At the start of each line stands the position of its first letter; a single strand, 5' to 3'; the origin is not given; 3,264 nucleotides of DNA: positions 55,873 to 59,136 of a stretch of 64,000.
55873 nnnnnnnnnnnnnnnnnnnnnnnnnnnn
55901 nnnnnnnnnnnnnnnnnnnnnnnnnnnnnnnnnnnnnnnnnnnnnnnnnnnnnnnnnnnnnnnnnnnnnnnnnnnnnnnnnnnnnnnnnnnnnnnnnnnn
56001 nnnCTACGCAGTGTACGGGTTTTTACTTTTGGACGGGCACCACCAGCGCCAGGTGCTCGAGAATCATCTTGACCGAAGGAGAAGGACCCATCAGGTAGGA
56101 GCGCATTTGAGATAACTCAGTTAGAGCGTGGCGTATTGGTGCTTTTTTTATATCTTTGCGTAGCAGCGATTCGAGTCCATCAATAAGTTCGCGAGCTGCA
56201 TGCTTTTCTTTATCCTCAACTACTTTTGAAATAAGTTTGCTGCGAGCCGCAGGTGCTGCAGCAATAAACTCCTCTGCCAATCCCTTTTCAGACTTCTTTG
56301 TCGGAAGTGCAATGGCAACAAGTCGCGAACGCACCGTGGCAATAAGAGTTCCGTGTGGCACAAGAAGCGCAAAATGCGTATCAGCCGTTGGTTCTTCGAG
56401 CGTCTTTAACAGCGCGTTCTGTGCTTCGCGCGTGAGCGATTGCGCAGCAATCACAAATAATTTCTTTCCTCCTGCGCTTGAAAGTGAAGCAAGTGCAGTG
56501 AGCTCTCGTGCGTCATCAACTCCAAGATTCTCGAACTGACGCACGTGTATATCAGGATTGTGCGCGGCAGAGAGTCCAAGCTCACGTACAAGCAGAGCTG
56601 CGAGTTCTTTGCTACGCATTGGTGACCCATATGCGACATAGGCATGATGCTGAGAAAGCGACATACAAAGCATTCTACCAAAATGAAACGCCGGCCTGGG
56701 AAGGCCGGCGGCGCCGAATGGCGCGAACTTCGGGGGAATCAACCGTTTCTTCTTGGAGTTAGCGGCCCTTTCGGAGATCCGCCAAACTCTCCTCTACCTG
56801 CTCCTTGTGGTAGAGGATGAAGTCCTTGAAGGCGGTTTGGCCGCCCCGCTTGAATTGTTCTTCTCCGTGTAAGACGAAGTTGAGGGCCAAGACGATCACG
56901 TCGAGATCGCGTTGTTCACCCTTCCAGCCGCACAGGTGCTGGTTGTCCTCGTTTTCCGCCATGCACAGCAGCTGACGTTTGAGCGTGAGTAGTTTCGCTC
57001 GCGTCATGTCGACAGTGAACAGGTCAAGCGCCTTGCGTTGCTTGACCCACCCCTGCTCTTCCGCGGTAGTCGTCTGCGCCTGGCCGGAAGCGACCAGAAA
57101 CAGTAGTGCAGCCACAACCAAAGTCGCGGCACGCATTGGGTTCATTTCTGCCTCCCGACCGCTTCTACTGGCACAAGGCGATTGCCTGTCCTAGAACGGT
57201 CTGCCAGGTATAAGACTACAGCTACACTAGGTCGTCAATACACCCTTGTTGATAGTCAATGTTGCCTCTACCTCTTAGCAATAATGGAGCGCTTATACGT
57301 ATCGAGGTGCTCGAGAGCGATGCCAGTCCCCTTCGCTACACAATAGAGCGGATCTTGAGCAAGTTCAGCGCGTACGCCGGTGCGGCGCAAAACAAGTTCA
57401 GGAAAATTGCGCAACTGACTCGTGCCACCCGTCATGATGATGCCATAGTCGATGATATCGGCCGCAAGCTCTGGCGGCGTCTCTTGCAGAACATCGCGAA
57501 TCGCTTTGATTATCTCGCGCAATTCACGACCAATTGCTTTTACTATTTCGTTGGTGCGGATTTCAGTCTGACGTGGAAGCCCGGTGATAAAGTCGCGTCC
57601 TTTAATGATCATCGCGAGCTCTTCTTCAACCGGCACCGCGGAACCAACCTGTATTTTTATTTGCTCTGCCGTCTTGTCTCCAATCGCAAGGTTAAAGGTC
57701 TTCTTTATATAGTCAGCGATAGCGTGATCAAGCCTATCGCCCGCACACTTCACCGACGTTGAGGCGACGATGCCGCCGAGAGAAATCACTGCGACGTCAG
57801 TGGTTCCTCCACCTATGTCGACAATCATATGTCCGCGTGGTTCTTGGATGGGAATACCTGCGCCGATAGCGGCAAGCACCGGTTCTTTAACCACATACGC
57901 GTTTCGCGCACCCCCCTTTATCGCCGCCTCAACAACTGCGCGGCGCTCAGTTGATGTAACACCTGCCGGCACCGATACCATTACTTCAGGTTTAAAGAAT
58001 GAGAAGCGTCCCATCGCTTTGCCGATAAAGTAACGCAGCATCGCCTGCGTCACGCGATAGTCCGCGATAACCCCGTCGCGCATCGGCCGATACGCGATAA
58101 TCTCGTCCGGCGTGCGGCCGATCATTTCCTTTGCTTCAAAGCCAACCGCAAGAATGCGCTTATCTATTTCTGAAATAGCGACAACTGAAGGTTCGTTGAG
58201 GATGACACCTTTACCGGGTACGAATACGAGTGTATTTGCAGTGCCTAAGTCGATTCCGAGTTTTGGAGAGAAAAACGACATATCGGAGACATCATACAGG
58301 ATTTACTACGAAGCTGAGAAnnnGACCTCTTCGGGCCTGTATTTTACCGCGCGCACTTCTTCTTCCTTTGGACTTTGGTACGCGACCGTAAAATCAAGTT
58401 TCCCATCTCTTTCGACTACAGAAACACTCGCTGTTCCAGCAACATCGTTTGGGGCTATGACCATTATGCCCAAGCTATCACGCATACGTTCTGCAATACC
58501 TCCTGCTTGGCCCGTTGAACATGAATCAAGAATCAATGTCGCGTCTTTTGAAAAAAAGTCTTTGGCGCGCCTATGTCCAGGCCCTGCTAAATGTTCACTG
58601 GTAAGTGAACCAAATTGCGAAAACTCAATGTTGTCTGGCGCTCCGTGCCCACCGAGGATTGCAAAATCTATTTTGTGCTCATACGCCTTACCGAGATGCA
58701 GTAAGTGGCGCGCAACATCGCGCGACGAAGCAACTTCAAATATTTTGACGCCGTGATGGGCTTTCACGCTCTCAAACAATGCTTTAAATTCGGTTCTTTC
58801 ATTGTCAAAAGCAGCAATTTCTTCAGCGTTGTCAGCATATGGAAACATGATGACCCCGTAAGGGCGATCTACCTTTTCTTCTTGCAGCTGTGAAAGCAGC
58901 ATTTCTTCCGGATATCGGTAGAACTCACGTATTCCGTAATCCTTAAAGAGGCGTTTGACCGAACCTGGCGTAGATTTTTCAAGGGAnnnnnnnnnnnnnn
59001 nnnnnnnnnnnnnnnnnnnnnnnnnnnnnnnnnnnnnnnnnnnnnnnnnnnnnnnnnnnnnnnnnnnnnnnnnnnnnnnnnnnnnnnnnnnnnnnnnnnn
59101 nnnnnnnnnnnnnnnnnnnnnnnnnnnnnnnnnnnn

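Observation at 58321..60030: Large uncharacterized protein with C-terminal caspase-like His-Cys dyad, in an operon-like arrangement with the second MreB paralog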

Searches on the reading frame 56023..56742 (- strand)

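Call 3: search_protein_families(library=pfam, proteins=[window:56023-56742:-], max_evalue=1)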
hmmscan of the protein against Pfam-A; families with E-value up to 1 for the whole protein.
window:56023-56742:- (239 aa): 1 family
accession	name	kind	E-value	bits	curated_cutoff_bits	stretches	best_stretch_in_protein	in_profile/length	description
PF13177.12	DNA_pol3_delta2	-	3e-13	50.5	27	1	62-148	68-159/161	DNA polymerase III, delta subunit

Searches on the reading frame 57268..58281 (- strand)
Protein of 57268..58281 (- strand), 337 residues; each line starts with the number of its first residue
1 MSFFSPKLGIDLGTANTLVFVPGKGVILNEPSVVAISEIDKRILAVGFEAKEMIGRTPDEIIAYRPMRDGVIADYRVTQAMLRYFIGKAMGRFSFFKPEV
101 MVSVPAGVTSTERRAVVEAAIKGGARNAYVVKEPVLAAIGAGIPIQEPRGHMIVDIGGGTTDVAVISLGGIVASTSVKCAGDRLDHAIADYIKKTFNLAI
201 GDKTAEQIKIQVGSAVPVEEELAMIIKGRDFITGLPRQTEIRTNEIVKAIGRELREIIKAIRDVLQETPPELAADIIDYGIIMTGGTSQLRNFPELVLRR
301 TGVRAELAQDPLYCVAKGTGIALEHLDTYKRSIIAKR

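Call 3: search_protein_families(library=pfam, proteins=[window:57268-58281:-], max_evalue=1)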
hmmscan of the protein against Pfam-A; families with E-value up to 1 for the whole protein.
window:57268-58281:- (337 aa): 14 families
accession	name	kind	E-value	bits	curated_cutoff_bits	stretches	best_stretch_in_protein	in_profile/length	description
PF06723.19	MreB_Mbl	-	1.1e-134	448.8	27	1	7-330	3-326/327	MreB/Mbl protein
PF14450.12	FtsA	-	7.1e-13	49.5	31.8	1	153-317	2-126/127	Cell division protein FtsA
PF00012.26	HSP70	-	4.4e-12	45.5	20.6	1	99-319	135-368/599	Hsp70 protein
PF00022.25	Actin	-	6.6e-10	38.6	27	1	59-195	57-190/410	Actin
PF25216.1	Volactin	-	1.5e-05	25.1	35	1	33-322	48-320/321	Volactin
PF08841.16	DDR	-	0.0013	18.2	24.6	1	133-209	117-188/328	Diol dehydratase reactivase ATPase-like domain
PF06277.17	EutA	-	0.0082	15.5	27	1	134-202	125-200/475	Ethanolamine utilisation protein EutA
PF21522.3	MreB-like_C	-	0.0087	17.1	27.8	1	153-262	1-105/123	Archaeal actin homologue MreB-like, C-terminal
PF11104.14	PilM_2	-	0.013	14.9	27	0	278-309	276-306/340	Type IV pilus assembly protein PilM;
PF20159.5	YidB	-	0.18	12.5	24.3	1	157-260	21-122/132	YidB-like protein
PF22321.2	Zona_CL2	-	0.18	12.3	26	1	152-221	16-83/154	Zonadhesin, second cohesin-like domain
PF05378.19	Hydant_A_N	-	0.2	11.8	25.2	0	152-196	2-47/176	Hydantoinase/oxoprolinase N-terminal region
PF20242.3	Emfourin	-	0.21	12.5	27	1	231-287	9-67/91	Emfourin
PF22128.2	Alp7A_like_C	-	0.74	10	22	1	152-167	3-18/156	Alp7A C-terminal domain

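Call 4: search_protein_families(library=ncbifam, proteins=[window:57268-58281:-], max_evalue=1)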
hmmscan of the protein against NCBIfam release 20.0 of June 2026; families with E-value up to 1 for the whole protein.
window:57268-58281:- (337 aa): 19 families
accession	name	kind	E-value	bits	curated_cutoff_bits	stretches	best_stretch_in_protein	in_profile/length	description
NF010539.0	PRK13927.1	subfamily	1.8e-138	461.1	293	1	2-333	3-336/339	rod shape-determining protein MreB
TIGR00904.1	mreB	subfamily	9.5e-133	442.4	365.75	1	4-330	1-333/334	MreB/Mrl family cell shape determining protein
NF010540.1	PRK13929.1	exception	3.7e-113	378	515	1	3-331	2-332/334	rod-share determining protein MreBH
NF040964.1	MamK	subfamily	1.9e-21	76.5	400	1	8-319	3-315/335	MamK family actin-like protein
NF053558.1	BeeR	equivalog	5.4e-17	61.8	530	1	65-295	69-302/349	BeeR family actin-like protein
NF011660.0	PRK15080.1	equivalog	1.1e-15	57.6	182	2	67-227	64-220/277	ethanolamine utilization protein EutJ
TIGR01991.1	HscA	equivalog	1.2e-15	57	708.55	1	70-323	103-359/600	Fe-S protein assembly chaperone HscA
NF003520.0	PRK05183.1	subfamily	1.8e-15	56.4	620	1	69-328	122-384/621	Fe-S protein assembly chaperone HscA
TIGR01174.1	ftsA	equivalog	2.7e-15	56.4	175.85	1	149-300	196-337/371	cell division protein FtsA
TIGR02529.1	EutJ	subfamily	2.6e-13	50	152.1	1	67-228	31-188/239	ethanolamine utilization protein EutJ family protein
TIGR02350.1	prok_dnaK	equivalog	1.4e-11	43.5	822.55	1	99-321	132-368/596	molecular chaperone DnaK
NF001413.0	PRK00290.1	equivalog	9.8e-11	40.7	648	1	99-322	135-370/625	molecular chaperone DnaK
NF009947.0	PRK13411.1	equivalog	7.7e-10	37.4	1002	1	100-197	136-239/662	molecular chaperone DnaK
NF009946.0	PRK13410.1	equivalog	4.1e-09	35.2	1019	1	98-197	136-240/669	molecular chaperone DnaK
NF002399.0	PRK01433.1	equivalog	3.2e-08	32.6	743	1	100-322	144-353/595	Fe-S protein assembly chaperone HscA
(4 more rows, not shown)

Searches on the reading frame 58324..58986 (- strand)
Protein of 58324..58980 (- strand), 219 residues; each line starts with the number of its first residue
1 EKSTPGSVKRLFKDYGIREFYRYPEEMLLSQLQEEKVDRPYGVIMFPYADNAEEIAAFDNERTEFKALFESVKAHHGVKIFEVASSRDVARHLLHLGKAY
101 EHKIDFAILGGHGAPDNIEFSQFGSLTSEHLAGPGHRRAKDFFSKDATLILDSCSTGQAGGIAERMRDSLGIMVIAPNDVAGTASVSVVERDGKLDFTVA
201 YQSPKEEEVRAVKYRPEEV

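Call 19: search_protein_families(library=pfam, proteins=[window:58324-58980:-], max_evalue=10)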
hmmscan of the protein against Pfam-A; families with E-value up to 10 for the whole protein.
seq(219 aa): 0 families

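Call 53: search_solved_structures(query=A5, max_evalue=10, show_alignments=3)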
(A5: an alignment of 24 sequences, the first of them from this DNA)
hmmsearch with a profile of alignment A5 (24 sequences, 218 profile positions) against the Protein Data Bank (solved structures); distinct sequences matched with E-value up to 10: 1.
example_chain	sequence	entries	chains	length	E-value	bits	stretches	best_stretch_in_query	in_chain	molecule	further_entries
9qpe_G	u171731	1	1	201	0.034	16.7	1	86-178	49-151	DUF4347 domain-containing protein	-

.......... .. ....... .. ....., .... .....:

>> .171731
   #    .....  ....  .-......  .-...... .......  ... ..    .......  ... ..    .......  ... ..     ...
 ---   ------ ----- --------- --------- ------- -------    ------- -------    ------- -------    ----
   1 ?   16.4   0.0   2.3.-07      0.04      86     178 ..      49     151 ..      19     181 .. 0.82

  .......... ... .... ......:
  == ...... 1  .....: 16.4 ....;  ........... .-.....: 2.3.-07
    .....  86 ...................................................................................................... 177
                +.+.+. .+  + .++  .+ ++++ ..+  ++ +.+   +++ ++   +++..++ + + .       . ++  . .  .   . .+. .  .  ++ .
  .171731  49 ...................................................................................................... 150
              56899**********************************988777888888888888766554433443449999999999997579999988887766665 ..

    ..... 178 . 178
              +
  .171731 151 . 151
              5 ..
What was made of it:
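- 58645..58647 (-): His462 codon (CAC), the predicted catalytic histidine in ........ at the C-terminal end of strand b3. Aligns with the HG of Tce1/DUF4347 in a profile-to-sequence alignment (call 53).
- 58519..58521 (-): Cys504 codon (TGT), the predicted nucleophile in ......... at the C-terminal end of strand b4. Aligns with the catalytic-site Cys region of Tce1 (call 53).
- The domain profile's only PDB sequence hit is Tce1, with the HG and C motifs aligned (call 53).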

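Call 54: search_protein_families(library=pfam, alignment_id=A5, max_evalue=1)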
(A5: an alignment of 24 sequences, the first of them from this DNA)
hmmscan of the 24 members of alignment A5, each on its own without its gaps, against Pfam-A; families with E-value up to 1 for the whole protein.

A. member 1, seq(218 aa): 0 families

B. families by the number of members that match (of 24 scanned): 10 families
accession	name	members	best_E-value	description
PF14252.11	DUF4347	8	2.9e-05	Domain of unknown function (DUF4347)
PF11713.13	Peptidase_C80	2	0.005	Peptidase C80 family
PF18682.6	PilA4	1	0.052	Pilin A4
PF21427.2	Gp7_5th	1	0.074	Baseplate wedge protein gp7, domain V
PF00562.33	RNA_pol_Rpb2_6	1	0.081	RNA polymerase Rpb2, domain 6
PF07534.22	TLD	1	0.086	TLDc domain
PF25124.1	DUF7816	1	0.13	Domain of unknown function (DUF7816)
PF15059.11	Speriolin_C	1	0.2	Speriolin C-terminus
PF15574.11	Imm48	1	0.21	Immunity protein 48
PF19872.4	DUF6345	1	0.23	Family of unknown function (DUF6345)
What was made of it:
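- On Peptidase C80 (CPD): Only 2 of 24 members hit, best E 0.005, and the window protein does not hit (call 54).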

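Call 55: find_homologous_proteins(query=A5, max_evalue=0.00001)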
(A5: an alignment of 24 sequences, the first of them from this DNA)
Query A5 (24 sequences) (218 aa, profile of the alignment): 7 proteins with E <= 0.00001 among 2907 candidates.
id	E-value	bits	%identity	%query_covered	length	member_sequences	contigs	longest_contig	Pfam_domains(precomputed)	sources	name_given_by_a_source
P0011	4.3e-78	280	36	99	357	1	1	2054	-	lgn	-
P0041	4.5e-77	276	36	94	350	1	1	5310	-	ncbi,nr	ncbi:MAG: hypothetical protein NTY04_00330, partial [Candidatus Staskawiczbacteria bacterium]|nr:hyp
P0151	4.5e-55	204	30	93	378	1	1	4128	-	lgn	-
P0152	1.0e-48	184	28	86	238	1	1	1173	-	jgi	jgi:hypothetical protein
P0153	4.3e-30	123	32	72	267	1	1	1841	-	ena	-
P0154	1.2e-18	85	23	50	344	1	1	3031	-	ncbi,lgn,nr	ncbi:MAG: hypothetical protein Q8R53_01955 [Nanoarchaeota archaeon]|nr:hypothetical protein [Nanoarc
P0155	3.1e-9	54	21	73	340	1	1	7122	PF14252.12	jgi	jgi:hypothetical protein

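Call 69: find_homologous_proteins(query=P0155, max_evalue=0.00001)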
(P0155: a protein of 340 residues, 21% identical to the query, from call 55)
Query P0155 (340 aa): 3 proteins with E <= 0.00001 among 2017 candidates.
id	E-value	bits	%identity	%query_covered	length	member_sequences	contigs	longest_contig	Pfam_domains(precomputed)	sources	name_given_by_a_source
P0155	2.3e-225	765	100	100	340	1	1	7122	PF14252.12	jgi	jgi:hypothetical protein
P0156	7.7e-36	142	40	54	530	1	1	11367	-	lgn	-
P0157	4.0e-27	113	37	54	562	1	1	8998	-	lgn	-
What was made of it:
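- Tried and rejected: Word-indexed homolog searches with the domain alignment and with P0155 returned few proteins (calls 55, 69).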

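Call 70: search_protein_families(library=pfam, proteins=[P0155, P0156, P0157, P0154], max_evalue=0.1)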
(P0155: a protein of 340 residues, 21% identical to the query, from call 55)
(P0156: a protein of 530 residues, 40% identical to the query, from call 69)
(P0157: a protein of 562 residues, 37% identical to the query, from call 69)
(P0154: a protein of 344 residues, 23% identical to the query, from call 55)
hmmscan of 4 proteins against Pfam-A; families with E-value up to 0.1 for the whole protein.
P0155 (340 aa): 1 family
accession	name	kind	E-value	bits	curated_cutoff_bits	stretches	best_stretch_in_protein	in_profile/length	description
PF14252.11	DUF4347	-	3.1e-05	24.2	24.6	1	192-308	14-126/164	Domain of unknown function (DUF4347)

P0156 (530 aa): 1 family
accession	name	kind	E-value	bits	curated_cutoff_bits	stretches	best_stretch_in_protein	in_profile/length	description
PF14252.11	DUF4347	-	0.022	15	24.6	0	432-461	75-104/164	Domain of unknown function (DUF4347)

P0157 (562 aa): 0 families

P0154 (344 aa): 1 family
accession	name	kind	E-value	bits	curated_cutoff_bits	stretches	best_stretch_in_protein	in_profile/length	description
PF14252.11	DUF4347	-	0.0066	16.6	24.6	0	182-304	27-125/164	Domain of unknown function (DUF4347)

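Call 73: search_dna_similar(query=window:58333-58986:-, collection=phages, mode=protein, max_evalue=0.01, max_rows=10)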
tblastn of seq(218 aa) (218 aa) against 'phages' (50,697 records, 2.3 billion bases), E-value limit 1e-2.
No match.
